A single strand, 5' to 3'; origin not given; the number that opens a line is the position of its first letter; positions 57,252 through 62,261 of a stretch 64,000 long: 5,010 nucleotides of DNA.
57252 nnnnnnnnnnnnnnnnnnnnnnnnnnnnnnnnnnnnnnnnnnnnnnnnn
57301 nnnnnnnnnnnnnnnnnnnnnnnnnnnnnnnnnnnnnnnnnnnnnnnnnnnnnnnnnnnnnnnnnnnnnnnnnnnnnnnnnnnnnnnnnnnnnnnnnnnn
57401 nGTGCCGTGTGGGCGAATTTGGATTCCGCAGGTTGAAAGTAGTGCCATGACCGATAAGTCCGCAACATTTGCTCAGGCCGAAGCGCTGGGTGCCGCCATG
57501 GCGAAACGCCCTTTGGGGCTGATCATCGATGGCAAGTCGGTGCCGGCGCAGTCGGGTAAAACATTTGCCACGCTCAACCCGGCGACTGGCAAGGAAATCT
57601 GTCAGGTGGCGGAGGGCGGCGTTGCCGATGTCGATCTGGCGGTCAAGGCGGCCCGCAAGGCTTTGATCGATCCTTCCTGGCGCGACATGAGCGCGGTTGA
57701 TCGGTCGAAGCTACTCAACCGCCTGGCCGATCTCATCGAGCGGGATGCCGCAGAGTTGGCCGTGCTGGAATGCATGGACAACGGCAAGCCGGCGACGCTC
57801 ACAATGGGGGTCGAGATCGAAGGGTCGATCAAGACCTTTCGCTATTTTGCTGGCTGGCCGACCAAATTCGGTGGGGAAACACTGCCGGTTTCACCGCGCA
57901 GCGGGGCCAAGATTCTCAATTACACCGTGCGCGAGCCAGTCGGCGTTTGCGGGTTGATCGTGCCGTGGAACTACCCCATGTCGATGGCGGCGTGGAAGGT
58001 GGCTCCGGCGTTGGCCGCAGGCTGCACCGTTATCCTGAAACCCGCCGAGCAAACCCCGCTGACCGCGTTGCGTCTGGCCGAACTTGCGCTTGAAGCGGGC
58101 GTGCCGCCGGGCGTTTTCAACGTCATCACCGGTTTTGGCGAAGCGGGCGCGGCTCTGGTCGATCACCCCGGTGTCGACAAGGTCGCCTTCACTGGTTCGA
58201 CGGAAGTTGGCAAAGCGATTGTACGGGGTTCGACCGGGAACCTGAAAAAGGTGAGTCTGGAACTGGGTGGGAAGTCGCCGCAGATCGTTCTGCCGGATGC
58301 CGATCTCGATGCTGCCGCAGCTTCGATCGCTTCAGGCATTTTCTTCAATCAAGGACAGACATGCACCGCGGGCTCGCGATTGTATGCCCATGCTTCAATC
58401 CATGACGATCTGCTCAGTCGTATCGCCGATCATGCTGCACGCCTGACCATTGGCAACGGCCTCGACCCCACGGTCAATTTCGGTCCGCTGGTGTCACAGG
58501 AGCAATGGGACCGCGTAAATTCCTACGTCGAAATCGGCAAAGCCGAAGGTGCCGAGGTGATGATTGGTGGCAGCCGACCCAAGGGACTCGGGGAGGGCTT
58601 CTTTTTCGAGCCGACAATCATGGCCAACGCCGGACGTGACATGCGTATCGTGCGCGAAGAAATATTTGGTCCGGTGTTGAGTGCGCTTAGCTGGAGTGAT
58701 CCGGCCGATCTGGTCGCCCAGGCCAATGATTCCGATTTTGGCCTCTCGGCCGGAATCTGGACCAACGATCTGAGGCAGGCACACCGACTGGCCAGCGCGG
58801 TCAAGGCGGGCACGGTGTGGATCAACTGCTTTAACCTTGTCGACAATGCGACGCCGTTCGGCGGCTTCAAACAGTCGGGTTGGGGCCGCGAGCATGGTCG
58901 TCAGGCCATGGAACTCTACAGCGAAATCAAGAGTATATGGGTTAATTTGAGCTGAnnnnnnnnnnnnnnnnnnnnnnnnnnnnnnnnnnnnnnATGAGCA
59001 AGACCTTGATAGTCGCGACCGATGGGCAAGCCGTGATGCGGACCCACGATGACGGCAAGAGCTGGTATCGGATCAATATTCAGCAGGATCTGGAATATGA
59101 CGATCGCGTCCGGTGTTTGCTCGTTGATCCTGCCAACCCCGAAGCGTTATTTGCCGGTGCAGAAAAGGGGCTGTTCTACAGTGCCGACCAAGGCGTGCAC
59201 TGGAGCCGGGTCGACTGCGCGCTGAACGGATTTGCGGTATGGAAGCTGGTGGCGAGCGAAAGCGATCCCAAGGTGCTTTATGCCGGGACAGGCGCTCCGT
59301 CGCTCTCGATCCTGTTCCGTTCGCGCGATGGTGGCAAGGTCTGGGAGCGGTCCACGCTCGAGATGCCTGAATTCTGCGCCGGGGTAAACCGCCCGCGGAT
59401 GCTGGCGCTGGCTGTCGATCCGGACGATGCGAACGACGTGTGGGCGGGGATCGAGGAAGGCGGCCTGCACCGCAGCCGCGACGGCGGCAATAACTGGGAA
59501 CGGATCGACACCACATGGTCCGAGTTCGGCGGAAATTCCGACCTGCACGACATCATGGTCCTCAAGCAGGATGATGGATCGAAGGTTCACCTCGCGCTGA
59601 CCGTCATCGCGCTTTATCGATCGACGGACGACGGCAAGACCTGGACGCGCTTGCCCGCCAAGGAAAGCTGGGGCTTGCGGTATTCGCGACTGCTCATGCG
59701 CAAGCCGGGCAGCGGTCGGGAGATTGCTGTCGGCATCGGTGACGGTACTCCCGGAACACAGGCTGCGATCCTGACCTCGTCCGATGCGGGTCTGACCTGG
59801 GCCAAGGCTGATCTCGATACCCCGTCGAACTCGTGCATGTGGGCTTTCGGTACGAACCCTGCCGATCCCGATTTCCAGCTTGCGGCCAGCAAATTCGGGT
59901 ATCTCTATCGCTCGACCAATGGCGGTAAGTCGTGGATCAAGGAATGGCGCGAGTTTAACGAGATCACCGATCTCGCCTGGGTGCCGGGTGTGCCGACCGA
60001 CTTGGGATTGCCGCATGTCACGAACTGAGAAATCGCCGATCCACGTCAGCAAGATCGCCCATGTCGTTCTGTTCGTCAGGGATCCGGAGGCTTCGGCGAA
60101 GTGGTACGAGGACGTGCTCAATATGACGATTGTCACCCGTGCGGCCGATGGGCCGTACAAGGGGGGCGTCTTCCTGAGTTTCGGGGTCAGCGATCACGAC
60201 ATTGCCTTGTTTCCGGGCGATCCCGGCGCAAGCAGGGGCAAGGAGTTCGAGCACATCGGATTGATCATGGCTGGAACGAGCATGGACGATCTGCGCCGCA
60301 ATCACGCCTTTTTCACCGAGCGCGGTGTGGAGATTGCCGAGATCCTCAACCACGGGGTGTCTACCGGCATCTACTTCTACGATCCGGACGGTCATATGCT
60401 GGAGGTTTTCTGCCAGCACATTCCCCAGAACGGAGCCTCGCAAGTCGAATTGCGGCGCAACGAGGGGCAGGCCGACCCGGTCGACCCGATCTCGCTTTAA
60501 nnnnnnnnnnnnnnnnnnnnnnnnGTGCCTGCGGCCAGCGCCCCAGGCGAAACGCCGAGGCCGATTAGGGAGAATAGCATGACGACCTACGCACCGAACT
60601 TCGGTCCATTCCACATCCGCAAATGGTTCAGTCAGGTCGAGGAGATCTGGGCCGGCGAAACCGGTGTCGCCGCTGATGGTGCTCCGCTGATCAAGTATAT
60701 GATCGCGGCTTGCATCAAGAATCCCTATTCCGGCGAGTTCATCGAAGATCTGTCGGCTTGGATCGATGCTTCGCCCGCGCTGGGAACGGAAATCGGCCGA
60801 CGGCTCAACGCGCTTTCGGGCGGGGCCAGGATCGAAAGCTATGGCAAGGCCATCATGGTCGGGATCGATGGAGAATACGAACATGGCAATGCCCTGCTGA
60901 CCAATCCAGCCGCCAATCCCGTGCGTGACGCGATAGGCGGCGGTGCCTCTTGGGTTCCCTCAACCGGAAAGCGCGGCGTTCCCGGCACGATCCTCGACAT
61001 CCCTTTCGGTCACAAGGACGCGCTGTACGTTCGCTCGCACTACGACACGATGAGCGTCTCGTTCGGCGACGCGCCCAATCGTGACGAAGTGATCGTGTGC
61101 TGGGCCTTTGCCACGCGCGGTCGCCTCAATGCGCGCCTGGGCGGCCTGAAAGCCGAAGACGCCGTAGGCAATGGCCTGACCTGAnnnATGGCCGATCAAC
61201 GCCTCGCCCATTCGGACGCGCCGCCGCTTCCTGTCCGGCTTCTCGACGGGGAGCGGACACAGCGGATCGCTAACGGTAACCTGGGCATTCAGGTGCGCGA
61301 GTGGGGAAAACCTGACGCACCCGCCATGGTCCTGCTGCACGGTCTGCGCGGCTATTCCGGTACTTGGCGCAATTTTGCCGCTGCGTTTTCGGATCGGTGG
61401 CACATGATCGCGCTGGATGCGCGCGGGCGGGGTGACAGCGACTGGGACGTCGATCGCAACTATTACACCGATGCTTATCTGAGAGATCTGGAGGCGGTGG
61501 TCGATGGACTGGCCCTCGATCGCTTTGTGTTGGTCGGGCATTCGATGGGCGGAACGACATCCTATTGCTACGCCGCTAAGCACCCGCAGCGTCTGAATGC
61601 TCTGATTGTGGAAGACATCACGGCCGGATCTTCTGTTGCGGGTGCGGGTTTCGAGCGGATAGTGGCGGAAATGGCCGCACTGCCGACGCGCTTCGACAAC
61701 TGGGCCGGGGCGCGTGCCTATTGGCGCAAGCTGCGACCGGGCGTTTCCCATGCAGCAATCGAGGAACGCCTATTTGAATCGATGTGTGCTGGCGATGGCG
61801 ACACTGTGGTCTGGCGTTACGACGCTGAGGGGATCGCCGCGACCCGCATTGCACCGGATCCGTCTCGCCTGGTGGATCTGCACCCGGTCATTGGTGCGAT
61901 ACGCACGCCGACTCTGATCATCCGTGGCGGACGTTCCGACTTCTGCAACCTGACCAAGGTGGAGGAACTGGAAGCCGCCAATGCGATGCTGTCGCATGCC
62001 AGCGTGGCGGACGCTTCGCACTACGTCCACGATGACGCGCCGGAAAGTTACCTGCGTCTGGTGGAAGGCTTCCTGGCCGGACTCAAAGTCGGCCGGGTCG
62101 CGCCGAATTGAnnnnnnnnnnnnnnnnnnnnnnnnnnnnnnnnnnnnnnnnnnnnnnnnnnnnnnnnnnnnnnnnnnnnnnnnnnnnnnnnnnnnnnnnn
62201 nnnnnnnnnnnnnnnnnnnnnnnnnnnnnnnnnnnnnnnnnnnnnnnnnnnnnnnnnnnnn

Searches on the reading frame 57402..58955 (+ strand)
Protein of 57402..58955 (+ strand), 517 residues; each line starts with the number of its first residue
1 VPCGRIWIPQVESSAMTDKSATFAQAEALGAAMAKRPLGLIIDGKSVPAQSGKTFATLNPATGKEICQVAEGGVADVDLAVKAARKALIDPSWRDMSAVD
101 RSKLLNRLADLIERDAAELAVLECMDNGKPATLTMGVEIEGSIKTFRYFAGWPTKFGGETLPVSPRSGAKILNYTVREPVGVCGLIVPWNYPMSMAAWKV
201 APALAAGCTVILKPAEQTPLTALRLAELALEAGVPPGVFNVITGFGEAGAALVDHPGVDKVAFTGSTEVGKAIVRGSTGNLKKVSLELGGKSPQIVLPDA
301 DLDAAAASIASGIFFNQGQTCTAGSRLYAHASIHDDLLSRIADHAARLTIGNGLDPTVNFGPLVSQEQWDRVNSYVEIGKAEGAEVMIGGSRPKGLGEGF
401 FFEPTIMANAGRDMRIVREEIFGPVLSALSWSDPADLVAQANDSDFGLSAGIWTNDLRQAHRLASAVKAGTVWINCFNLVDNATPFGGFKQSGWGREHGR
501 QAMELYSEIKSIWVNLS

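Call 11: search_protein_families(library=pfam, proteins=[window:57402-58955:+])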
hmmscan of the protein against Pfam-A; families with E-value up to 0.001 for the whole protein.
window:57402-58955:+ (517 aa): 1 family
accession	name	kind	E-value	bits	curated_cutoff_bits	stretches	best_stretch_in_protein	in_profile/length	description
PF00171.27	Aldedh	-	6.9e-179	595.7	23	1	49-512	4-461/461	Aldehyde dehydrogenase family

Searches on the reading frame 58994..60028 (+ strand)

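Call 11: search_protein_families(library=pfam, proteins=[window:58994-60028:+])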
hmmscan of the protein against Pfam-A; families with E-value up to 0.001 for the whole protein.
window:58994-60028:+ (344 aa): 5 families
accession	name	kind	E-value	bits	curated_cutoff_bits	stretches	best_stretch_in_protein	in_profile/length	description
PF15902.12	Sortilin-Vps10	-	1.2e-20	74.2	33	3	158-287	3-125/446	Sortilin, neurotensin receptor 3,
PF14870.12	PSII_BNR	-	2.7e-14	53.6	27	1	106-219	39-139/303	Photosynthesis system II assembly factor YCF48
PF02012.26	BNR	-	8.9e-12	43.6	27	0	208-218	1-11/12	BNR/Asp-box repeat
PF15899.11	BNR_6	-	4.1e-06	26.8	27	0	207-218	1-12/14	BNR-Asp box repeat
PF13088.12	BNR_2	-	8.2e-06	25.8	31.4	0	201-314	78-198/277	BNR repeat-like domain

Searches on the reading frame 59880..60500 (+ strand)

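Call 11: search_protein_families(library=pfam, proteins=[window:59880-60500:+])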
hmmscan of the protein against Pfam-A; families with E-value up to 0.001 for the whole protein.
window:59880-60500:+ (206 aa): 2 families
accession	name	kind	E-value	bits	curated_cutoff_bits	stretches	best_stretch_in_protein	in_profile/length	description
PF00903.31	Glyoxalase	-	8e-22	78.3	20.6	1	58-176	1-121/121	Glyoxalase/Bleomycin resistance protein/Dioxygenase superfamily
PF12681.13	Glyoxalase_2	-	0.00032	21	30.1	0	61-85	3-27/118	Glyoxalase-like domain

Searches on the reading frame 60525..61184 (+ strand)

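Call 46: search_protein_families(library=pfam, proteins=[window:60525-61184:+])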
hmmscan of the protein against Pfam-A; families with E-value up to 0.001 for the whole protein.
window:60525-61184:+ (219 aa): 1 family
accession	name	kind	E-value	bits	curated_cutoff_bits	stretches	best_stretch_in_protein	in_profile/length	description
PF06684.16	AA_synth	-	1.2e-61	207.7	27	1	31-206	1-175/175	Amino acid synthesis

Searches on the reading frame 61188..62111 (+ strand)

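Call 70: search_protein_families(library=pfam, proteins=[window:61188-62111:+], max_evalue=0.01)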
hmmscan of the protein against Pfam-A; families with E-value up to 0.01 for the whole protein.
window:61188-62111:+ (307 aa): 8 families
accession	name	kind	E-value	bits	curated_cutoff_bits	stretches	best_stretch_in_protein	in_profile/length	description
PF00561.26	Abhydrolase_1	-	6.2e-25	88.7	25.8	1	45-171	1-126/245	alpha/beta hydrolase fold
PF12697.13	Abhydrolase_6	-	3.5e-18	67.5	26.3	1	47-287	1-213/217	Alpha/beta hydrolase family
PF12146.15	Hydrolase_4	-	5e-14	52.6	27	1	46-141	6-106/239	Serine aminopeptidase, S33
PF00756.26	Esterase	-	9.9e-05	22.7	22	1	44-135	24-139/251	Putative esterase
PF20408.4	Abhydrolase_11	-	0.00074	19.7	27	0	237-278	125-165/193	Alpha/beta hydrolase domain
PF00975.26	Thioesterase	-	0.0012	19.5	26.4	1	48-135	4-90/226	Thioesterase domain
PF07819.20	PGAP1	-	0.0023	18.2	24.3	0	112-141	92-124/233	PGAP1-like alpha/beta domain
PF03096.20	Ndr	-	0.0085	15.3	23.3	0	99-146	87-134/283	Ndr family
